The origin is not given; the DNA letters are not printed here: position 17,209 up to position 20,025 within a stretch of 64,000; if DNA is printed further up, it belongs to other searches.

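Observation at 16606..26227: Six-gene operon of three giant beta-barrel proteins with CBM-like, lipoprotein and pseudo-GH18 partners, flanked by cellulases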

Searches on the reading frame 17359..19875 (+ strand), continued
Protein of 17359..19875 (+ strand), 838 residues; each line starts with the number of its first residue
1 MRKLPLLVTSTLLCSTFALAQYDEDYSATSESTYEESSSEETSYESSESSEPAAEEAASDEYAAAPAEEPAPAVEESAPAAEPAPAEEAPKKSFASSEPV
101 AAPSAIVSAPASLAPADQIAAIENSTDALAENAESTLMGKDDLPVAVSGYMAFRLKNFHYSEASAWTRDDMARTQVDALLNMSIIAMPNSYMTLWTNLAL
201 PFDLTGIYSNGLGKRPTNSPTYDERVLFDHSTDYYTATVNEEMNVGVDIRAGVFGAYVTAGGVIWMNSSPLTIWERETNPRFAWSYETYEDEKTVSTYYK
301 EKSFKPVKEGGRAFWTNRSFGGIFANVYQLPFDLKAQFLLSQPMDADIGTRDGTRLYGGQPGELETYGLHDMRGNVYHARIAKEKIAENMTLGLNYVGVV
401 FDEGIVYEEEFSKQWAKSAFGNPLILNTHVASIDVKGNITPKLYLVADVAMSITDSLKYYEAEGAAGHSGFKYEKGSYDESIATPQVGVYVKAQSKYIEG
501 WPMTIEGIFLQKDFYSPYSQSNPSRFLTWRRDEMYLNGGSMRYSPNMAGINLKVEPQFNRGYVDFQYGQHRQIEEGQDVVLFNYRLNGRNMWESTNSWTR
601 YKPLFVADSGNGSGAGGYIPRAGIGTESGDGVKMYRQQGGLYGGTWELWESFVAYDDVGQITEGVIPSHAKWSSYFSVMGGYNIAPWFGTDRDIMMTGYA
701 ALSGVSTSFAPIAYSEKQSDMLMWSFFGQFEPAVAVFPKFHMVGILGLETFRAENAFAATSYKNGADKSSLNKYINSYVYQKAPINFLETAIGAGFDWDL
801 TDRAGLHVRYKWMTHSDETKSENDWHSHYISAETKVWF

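Call 62: find_encoding_contigs(protein=P0365, flank=10000, max_places=2)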
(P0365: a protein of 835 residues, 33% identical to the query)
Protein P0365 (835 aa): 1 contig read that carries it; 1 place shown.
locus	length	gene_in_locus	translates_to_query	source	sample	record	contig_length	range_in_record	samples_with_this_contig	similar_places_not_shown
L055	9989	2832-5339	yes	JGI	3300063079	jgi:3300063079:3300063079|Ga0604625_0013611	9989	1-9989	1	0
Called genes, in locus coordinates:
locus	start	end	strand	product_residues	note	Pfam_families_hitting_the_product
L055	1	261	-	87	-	?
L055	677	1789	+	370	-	-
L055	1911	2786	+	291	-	PF21582:CBM30 (weak)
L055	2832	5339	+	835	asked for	-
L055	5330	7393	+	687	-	-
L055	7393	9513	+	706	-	-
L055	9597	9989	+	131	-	?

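Call 63: find_encoding_contigs(protein=P0372, flank=10000, max_places=2)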
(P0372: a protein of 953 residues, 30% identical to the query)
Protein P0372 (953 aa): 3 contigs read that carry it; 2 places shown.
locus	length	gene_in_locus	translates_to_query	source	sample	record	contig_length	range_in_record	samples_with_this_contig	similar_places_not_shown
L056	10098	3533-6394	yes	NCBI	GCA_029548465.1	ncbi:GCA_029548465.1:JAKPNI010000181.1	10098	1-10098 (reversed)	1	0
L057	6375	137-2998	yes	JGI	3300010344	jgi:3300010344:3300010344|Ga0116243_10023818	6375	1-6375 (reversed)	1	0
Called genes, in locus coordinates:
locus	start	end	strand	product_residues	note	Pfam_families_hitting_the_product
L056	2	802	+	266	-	?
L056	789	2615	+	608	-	PF00005:ABC_tran, PF02463:SMC_N (faint), PF03193:RsgA_GTPase (faint), PF13555:AAA_29 (faint), PF13304:AAA_21 (faint), PF12848:ABC_tran_Xtn, PF00005:ABC_tran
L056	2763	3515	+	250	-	PF21582:CBM30 (weak)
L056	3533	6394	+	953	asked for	-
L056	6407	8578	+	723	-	-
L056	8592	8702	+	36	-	-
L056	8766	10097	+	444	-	?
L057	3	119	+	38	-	?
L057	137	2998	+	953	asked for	-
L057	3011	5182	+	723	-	-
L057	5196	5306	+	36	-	-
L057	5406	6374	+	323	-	?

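Call 64: find_encoding_contigs(protein=P0381, flank=10000, max_places=2)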
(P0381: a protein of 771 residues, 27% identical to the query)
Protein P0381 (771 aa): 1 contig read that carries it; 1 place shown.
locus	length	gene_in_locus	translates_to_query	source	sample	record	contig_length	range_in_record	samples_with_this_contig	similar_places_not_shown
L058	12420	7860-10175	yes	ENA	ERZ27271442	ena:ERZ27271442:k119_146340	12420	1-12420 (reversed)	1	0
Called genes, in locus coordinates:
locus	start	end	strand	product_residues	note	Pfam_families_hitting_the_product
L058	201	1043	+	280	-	PF11932:DUF3450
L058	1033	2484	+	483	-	PF01618:MotA_ExbB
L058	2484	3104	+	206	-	PF01618:MotA_ExbB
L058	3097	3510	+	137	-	PF02472:ExbD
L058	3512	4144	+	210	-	PF03544:TonB_C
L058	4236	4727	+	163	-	PF02915:Rubrerythrin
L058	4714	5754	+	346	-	PF02547:Queuosine_synth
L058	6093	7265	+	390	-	PF12833:HTH_18, PF00165:HTH_AraC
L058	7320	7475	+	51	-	-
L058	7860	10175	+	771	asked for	-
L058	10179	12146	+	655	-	-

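Call 65: find_encoding_contigs(protein=P0440, flank=10000, max_places=2)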
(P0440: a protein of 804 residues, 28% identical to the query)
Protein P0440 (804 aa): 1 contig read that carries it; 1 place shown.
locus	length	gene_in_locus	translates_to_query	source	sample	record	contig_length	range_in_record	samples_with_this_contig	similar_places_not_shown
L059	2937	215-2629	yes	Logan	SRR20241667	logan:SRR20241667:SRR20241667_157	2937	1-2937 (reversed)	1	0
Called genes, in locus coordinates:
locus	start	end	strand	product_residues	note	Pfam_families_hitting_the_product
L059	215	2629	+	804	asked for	PF02018:CBM_4_9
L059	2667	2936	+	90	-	?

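Call 66: search_protein_families(library=pfam, proteins=[P0440, P0439, P0442, P0445, P0451, P0453, P0454, P0435, P0422], max_evalue=0.1)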
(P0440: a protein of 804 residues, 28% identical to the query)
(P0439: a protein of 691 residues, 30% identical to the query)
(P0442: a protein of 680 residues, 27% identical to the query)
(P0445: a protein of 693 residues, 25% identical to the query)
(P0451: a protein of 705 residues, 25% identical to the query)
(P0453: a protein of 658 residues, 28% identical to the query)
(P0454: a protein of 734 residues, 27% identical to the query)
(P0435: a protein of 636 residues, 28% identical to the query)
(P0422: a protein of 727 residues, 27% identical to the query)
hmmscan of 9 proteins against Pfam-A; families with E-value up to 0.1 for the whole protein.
P0440 (804 aa): 1 family
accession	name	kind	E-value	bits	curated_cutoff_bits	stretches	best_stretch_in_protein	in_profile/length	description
PF02018.23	CBM_4_9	-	1.6e-10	41.9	25.9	1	34-128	36-135/136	Carbohydrate binding domain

P0439 (691 aa): 2 families
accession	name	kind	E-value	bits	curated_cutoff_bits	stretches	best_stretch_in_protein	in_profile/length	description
PF01389.23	OmpA_membrane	-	0.021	15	21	1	593-684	85-167/180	OmpA-like transmembrane domain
PF13505.12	OMP_b-brl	-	0.024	15.2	28.7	1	598-682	100-168/175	Outer membrane protein beta-barrel domain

P0442 (680 aa): 1 family
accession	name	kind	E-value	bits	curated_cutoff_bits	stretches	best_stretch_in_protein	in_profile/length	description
PF13505.12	OMP_b-brl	-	0.0054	17.3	28.7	1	620-674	33-85/175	Outer membrane protein beta-barrel domain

P0445 (693 aa): 0 families

P0451 (705 aa): 1 family
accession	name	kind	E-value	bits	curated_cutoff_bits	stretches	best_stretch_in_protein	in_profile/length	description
PF13505.12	OMP_b-brl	-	0.037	14.6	28.7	0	603-681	95-154/175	Outer membrane protein beta-barrel domain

P0453 (658 aa): 1 family
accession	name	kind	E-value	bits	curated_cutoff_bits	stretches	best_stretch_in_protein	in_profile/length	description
PF04694.17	Corona_3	-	0.012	16.3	27.1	1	422-443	25-46/59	Coronavirus ORF3 protein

P0454 (734 aa): 0 families

P0435 (636 aa): 0 families

P0422 (727 aa): 0 families

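Call 85: search_protein_families(library=pfam, proteins=[L004:925-2730:+, L055:677-1789:+, L055:1911-2786:+, L056:2763-3515:+, L004:5114-7015:+, L004:7023-8903:+, L058:10179-12146:+], max_evalue=0.01)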
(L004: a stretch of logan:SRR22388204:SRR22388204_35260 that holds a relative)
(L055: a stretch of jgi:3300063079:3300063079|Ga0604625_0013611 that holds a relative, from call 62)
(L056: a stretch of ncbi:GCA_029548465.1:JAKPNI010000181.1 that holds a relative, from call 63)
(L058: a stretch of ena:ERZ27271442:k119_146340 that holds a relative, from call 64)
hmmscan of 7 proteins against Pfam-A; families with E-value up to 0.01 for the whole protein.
L004:925-2730:+ (601 aa): 2 families
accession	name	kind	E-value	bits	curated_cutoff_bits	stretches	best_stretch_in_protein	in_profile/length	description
PF00704.34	Glyco_hydro_18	-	1.9e-32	113.6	29.6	1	32-303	6-288/317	Glycosyl hydrolases family 18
PF21582.3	CBM30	-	7.8e-07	29.6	27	1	452-569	68-168/170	Carbohydrate binding domain 30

L055:677-1789:+ (370 aa): 1 family
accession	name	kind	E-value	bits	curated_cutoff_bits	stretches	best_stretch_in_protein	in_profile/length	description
PF18962.6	Por_Secre_tail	-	0.00038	21.1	27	1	315-361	20-68/75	Secretion system C-terminal sorting domain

L055:1911-2786:+ (291 aa): 2 families
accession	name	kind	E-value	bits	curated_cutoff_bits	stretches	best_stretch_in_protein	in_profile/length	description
PF21582.3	CBM30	-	3e-07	31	27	1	133-257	53-165/170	Carbohydrate binding domain 30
PF22578.2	GGR_cat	-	0.0016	18.7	27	1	80-106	15-41/88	Geranylgeranyl reductase catalytic domain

L056:2763-3515:+ (250 aa): 2 families
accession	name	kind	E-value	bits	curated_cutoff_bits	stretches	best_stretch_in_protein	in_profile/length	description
PF21582.3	CBM30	-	1.2e-07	32.3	27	1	97-183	52-138/170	Carbohydrate binding domain 30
PF18329.7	SGBP_B_XBD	-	0.00016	22.3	26.4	1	148-229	109-186/186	Surface glycan-binding protein B xyloglucan binding domain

L004:5114-7015:+ (633 aa): 0 families

L004:7023-8903:+ (626 aa): 0 families

L058:10179-12146:+ (655 aa): 1 family
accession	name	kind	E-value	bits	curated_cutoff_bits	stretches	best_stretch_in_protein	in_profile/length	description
PF13609.12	Porin_4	-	0.0069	16.7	27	0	522-618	218-303/310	Gram-negative porin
